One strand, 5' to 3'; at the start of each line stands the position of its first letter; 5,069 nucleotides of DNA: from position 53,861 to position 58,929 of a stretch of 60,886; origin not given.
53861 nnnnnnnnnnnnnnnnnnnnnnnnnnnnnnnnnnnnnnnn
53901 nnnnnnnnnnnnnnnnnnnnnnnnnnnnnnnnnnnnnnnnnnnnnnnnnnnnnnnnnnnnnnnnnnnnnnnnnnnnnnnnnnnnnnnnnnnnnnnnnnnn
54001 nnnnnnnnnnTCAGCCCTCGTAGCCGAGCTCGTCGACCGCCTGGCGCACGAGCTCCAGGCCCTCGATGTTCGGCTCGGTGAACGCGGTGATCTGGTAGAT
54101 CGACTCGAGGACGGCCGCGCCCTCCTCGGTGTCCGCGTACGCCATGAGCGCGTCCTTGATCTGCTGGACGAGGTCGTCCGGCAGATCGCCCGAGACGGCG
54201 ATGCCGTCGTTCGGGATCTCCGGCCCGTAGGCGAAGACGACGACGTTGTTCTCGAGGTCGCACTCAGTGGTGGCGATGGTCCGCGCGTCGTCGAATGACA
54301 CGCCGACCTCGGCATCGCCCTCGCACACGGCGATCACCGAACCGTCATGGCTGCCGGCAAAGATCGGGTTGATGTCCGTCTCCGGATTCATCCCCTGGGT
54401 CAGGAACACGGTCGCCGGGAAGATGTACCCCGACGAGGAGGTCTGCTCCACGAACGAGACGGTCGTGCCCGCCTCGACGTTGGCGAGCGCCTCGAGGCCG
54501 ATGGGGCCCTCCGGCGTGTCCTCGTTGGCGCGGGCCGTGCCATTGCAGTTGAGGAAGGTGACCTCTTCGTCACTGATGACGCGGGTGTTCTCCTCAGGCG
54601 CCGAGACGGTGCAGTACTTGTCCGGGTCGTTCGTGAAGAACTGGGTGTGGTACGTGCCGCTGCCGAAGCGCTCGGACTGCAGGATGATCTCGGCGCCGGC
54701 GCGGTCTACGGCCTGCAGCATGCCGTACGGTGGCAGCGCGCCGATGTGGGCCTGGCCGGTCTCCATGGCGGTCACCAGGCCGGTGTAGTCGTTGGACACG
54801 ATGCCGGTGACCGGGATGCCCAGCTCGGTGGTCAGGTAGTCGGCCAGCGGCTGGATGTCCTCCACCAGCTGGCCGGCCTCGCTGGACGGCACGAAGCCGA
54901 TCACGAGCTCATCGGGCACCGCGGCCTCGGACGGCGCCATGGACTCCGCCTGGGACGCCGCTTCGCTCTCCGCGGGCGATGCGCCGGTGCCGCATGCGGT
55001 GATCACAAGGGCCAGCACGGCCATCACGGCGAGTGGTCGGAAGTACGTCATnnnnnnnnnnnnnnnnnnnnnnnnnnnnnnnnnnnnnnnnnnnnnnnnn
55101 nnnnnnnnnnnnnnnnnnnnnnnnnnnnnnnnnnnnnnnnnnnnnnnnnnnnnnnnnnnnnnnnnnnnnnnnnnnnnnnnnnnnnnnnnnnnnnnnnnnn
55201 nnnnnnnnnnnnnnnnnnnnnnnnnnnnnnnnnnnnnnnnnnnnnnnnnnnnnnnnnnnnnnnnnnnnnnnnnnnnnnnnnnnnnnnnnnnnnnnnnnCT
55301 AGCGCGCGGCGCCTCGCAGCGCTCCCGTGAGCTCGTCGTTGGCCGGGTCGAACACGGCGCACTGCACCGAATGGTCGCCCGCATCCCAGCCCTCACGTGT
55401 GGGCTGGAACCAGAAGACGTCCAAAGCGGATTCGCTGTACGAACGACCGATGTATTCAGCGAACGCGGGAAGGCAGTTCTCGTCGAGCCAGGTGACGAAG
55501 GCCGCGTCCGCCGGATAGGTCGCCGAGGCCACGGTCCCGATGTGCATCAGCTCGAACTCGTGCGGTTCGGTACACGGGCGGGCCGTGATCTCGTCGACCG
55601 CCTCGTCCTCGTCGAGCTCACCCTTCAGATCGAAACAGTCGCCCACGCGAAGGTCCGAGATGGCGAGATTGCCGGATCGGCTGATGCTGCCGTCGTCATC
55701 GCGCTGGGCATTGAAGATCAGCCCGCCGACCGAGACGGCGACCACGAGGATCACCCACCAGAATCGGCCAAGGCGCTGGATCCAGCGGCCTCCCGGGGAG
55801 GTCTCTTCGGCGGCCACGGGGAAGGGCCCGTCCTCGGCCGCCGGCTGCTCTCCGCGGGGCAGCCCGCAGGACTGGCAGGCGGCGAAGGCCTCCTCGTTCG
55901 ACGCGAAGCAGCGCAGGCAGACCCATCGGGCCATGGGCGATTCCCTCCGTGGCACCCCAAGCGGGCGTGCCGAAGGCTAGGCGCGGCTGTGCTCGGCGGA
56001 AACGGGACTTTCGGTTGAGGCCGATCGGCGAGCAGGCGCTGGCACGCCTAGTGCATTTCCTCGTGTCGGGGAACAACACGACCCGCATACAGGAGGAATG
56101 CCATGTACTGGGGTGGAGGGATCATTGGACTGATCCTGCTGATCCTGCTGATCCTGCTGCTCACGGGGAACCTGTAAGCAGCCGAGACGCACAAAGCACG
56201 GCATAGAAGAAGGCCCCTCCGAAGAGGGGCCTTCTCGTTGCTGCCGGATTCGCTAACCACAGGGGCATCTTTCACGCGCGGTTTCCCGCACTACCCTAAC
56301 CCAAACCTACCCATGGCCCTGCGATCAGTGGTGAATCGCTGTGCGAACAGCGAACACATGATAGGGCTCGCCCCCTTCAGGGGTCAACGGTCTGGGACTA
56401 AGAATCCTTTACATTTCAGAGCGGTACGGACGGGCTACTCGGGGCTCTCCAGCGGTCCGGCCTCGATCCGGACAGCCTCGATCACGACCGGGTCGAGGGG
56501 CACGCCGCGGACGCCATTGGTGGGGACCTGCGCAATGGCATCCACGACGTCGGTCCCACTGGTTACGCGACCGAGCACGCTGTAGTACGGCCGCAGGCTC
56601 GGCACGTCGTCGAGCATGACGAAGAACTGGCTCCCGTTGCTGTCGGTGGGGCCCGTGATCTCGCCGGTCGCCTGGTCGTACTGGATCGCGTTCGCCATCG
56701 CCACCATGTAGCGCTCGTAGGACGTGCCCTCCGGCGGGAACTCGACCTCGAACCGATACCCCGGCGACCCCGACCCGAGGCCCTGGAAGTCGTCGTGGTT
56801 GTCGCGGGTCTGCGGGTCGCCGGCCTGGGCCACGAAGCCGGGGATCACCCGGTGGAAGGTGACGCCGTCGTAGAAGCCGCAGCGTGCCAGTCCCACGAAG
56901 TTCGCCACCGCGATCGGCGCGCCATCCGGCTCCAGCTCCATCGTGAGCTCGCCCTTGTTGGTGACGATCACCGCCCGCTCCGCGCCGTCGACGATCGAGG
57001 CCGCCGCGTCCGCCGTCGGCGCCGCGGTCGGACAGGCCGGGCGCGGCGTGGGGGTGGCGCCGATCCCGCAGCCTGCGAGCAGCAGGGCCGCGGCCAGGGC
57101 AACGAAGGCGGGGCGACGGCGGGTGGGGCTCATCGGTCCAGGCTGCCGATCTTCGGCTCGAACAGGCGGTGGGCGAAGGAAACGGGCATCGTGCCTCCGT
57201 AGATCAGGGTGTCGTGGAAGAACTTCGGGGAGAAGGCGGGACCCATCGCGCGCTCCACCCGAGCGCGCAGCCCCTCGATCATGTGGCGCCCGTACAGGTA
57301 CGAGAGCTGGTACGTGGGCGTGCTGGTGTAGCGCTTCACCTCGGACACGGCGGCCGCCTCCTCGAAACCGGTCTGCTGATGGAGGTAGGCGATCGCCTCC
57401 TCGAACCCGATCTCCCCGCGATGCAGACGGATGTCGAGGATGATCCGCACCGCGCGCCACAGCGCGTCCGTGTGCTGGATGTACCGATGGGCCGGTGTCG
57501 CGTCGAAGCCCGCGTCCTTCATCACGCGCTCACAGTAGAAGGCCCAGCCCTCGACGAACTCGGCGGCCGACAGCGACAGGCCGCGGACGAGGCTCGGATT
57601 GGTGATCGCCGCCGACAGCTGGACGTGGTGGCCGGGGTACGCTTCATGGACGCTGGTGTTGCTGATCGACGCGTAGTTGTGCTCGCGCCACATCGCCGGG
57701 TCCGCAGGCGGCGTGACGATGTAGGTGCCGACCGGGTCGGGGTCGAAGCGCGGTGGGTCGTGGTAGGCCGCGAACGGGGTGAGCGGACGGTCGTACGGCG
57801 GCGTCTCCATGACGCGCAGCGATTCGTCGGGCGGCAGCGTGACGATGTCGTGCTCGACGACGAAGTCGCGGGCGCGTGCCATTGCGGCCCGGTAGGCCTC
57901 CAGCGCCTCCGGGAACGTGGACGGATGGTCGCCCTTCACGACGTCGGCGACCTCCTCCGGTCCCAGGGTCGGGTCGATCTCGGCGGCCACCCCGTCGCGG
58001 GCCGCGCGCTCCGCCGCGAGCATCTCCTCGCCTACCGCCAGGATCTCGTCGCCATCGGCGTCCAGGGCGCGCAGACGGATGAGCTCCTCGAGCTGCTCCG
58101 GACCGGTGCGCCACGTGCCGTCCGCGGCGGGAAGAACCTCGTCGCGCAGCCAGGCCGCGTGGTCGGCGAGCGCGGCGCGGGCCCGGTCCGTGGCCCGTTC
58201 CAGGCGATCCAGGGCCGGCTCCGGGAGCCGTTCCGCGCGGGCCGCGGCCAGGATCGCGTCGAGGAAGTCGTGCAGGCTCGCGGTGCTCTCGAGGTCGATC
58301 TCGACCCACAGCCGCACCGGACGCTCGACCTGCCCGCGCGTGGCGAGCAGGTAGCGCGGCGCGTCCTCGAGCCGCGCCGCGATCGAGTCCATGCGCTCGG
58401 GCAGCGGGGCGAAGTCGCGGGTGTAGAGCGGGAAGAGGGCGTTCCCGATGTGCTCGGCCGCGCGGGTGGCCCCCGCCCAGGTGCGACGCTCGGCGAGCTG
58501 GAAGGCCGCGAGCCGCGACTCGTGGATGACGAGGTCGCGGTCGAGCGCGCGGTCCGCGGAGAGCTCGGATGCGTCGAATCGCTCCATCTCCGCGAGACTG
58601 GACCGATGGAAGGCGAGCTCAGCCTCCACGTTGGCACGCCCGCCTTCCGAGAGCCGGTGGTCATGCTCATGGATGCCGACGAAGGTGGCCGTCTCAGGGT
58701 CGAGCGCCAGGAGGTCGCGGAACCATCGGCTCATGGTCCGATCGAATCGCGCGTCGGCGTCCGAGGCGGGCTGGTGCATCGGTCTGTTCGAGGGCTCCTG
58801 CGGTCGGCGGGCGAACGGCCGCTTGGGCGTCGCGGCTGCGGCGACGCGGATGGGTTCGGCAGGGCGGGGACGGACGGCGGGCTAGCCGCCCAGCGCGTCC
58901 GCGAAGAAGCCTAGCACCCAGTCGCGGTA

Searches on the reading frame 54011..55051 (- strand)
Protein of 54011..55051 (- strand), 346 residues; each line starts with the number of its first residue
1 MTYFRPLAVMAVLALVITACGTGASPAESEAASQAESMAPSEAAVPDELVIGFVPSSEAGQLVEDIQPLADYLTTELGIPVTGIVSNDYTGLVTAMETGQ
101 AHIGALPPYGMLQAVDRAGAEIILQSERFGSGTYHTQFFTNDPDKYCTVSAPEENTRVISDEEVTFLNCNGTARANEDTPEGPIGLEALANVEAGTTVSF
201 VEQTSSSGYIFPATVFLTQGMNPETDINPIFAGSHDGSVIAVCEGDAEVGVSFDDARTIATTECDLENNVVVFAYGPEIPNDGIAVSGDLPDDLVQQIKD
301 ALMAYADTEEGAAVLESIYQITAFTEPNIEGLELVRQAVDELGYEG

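Call 16: search_protein_families(library=pfam, proteins=[window:54011-55051:-], max_evalue=0.001)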
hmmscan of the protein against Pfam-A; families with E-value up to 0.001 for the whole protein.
window:54011-55051:- (346 aa): 1 family
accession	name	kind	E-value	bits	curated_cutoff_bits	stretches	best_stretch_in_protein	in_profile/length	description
PF12974.12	Phosphonate-bd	-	3.9e-54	184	27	1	51-328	1-238/242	ABC transporter, phosphonate, periplasmic substrate-binding protein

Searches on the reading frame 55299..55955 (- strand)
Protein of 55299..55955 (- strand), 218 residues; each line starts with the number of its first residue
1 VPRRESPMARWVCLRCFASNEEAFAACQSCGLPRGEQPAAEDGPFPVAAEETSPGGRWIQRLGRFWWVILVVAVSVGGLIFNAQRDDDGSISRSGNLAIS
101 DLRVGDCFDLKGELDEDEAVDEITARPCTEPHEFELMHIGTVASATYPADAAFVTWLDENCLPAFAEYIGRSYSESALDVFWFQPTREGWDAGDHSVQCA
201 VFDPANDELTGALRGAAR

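Call 8: search_protein_families(library=pfam, proteins=[window:55299-55955:-], max_evalue=1)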
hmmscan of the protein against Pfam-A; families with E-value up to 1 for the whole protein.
window:55299-55955:- (218 aa): 3 families
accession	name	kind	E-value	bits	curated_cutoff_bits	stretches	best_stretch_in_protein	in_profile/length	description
PF13845.11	Septum_form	-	5.1e-12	46.2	25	1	103-199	130-227/227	Septum formation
PF13980.11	UPF0370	-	0.23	12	28.1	1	62-83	4-22/61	Uncharacterised protein family (UPF0370)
PF16988.10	Vps36-NZF-N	-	0.96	9.4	27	0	8-22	7-21/65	Vacuolar protein sorting 36 NZF-N zinc-finger domain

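Call 21: find_related_loci(query=window:55299-55955:-, collection=genome_contigs, flank=2500)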
Query window:55299-55955:- (218 aa) in genome_contigs; peptide patterns used: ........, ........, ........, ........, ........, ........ (x = any residue, [..] = any of these).
58 stretches matched a pattern; 4 encode a relative of the query (tblastn E <= 1e-3); 4 distinct loci.
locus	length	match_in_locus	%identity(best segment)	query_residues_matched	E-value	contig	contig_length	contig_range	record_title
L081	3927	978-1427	33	54-214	2e-22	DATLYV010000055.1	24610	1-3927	MAG TPA_asm: Candidatus Binatia bacterium isolate SMAG_U13281 k141_535334, whole genome shotgun sequence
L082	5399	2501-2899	33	82-218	7e-20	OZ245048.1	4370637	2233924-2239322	MAG: Acidimicrobiales bacterium isolate fd8095d6-3f49-4c9a-911c-9a204c92b890 genome assembly, chromosome: 1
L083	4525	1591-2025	28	72-218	8e-19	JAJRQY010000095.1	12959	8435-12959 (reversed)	MAG: Actinomycetes bacterium isolate Dive100_bin2.26 k141_682429, whole genome shotgun sequence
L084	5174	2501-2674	34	128-199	4e-6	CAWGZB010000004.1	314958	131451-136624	MAG: uncultured Actinomycetota bacterium isolate MFD01721.bin.1.127 genome assembly, contig: contig_33663, whole genome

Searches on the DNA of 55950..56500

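Call 31: search_rna_families(source=window, start=55950, end=56500, threshold=evalue, max_evalue=10, show_alignments=2)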
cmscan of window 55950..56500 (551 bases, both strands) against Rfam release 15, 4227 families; matches with E-value up to 10: 8.
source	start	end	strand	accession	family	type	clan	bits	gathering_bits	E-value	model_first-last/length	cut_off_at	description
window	56201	56279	-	RF02076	STnc100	Gene; sRNA;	-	23.3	47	0.0051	1-206/206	no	Gammaproteobacterial sRNA STnc100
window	56159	56242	+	RF02076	STnc100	Gene; sRNA;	-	20.2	47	0.032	1-206/206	no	Gammaproteobacterial sRNA STnc100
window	56208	56290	-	RF01400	istR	Gene; antitoxin;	-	20.1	45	0.1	1-130/130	no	istR Hfq binding RNA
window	56209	56298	-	RF01386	isrB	Gene; sRNA;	-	17.7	35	0.99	1-87/87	no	isrB Hfq binding RNA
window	56119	56201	+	RF03037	PAGEV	Gene; sRNA;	-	15.9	61.1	0.1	1-185/185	no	PAGEV RNA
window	56211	56324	-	RF02236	asX2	Gene; sRNA;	-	15.3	70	2.2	1-87/87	no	Xanthomonas sRNA asX2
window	56212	56231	-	RF02766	Ysr49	Gene; sRNA;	-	13.6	95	5.7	100-119/124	no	Yersinia sRNA 49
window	56137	56240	+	RF02139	HOXA11-AS1_3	Gene; lncRNA;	-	13.5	50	9.8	1-98/98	no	HOXA11 antisense RNA 1 conserved region 3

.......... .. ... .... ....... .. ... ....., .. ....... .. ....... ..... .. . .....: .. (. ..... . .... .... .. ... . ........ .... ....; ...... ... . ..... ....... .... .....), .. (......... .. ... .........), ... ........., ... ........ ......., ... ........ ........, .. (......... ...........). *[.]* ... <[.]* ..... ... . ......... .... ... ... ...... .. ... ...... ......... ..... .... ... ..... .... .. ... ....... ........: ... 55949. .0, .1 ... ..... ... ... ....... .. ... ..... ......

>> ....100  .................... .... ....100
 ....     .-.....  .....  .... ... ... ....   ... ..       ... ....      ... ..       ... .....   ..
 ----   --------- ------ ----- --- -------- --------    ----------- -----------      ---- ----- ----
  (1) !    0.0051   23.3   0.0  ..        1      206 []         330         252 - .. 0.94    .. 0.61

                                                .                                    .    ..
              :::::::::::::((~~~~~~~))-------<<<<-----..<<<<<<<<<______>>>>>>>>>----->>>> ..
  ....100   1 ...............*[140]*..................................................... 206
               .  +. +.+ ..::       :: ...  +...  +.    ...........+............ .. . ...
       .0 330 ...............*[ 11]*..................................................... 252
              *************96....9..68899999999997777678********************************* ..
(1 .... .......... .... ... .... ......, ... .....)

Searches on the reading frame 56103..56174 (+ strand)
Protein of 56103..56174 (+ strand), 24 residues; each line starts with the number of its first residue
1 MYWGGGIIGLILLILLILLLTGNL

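Call 8: search_protein_families(library=pfam, proteins=[window:56103-56174:+], max_evalue=1)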
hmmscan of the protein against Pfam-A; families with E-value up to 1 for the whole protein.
seq(24 aa): 2 families
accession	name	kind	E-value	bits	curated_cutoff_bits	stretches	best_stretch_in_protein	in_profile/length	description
PF11752.14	DUF3309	-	0.00024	21.6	22.3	1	2-24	28-50/50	Protein of unknown function (DUF3309)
PF01034.25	Syndecan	-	0.17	12.3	25.2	1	4-20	14-30/64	Syndecan domain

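Call 9: search_protein_families(library=ncbifam, proteins=[window:56103-56174:+], max_evalue=10)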
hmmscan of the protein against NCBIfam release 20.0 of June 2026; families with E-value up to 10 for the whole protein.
seq(24 aa): 1 family
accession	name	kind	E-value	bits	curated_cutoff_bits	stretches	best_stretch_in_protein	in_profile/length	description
NF033919.1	PA2779_fam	subfamily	0.11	12.6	40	1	4-21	92-110/123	PA2779 family protein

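Call 68: search_protein_families(library=phrogs, proteins=[window:56103-56174:+], max_evalue=1)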
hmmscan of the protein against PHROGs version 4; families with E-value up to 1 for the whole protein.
seq(24 aa): 1 family
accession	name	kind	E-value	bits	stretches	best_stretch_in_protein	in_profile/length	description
phrog_10205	-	moron, auxiliary metabolic gene and host takeover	0.91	10.5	1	1-23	42-64/65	membrane protein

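Call 89: search_protein_families(library=padloc, proteins=[window:56103-56174:+], max_evalue=1)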
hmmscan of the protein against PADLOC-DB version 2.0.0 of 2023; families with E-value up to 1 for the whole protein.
seq(24 aa): 0 families

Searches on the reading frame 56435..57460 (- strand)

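Call 16: search_protein_families(library=pfam, proteins=[window:56435-57460:-], max_evalue=0.001)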
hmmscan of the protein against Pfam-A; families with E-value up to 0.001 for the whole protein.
window:56435-57460:- (341 aa): 1 family
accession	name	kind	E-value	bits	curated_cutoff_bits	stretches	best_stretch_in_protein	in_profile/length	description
PF00160.26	Pro_isomerase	-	1e-35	123.8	21.7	1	165-330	4-157/159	Cyclophilin type peptidyl-prolyl cis-trans isomerase/CLD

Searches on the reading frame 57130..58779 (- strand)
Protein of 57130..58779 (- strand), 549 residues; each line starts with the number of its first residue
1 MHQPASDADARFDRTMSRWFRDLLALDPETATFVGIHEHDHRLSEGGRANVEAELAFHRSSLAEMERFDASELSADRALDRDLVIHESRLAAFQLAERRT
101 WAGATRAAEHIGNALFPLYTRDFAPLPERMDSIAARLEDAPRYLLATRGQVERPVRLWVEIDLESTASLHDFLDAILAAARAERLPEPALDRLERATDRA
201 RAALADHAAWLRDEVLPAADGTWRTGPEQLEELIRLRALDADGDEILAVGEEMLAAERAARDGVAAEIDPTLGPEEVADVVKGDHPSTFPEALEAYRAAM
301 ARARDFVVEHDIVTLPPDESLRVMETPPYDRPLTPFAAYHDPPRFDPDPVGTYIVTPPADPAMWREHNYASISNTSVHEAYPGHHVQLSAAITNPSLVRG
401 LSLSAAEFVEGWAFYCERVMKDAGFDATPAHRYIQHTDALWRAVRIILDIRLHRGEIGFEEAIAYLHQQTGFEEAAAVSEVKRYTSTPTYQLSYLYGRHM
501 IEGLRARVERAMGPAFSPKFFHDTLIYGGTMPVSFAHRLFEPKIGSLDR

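Call 16: search_protein_families(library=pfam, proteins=[window:57130-58779:-], max_evalue=0.001)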
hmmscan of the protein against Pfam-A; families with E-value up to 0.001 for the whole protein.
window:57130-58779:- (549 aa): 1 family
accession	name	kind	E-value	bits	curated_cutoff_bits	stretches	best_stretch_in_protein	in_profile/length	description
PF05960.17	DUF885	-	1.6e-93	315.6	32.4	1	28-535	1-527/532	Bacterial protein of unknown function (DUF885)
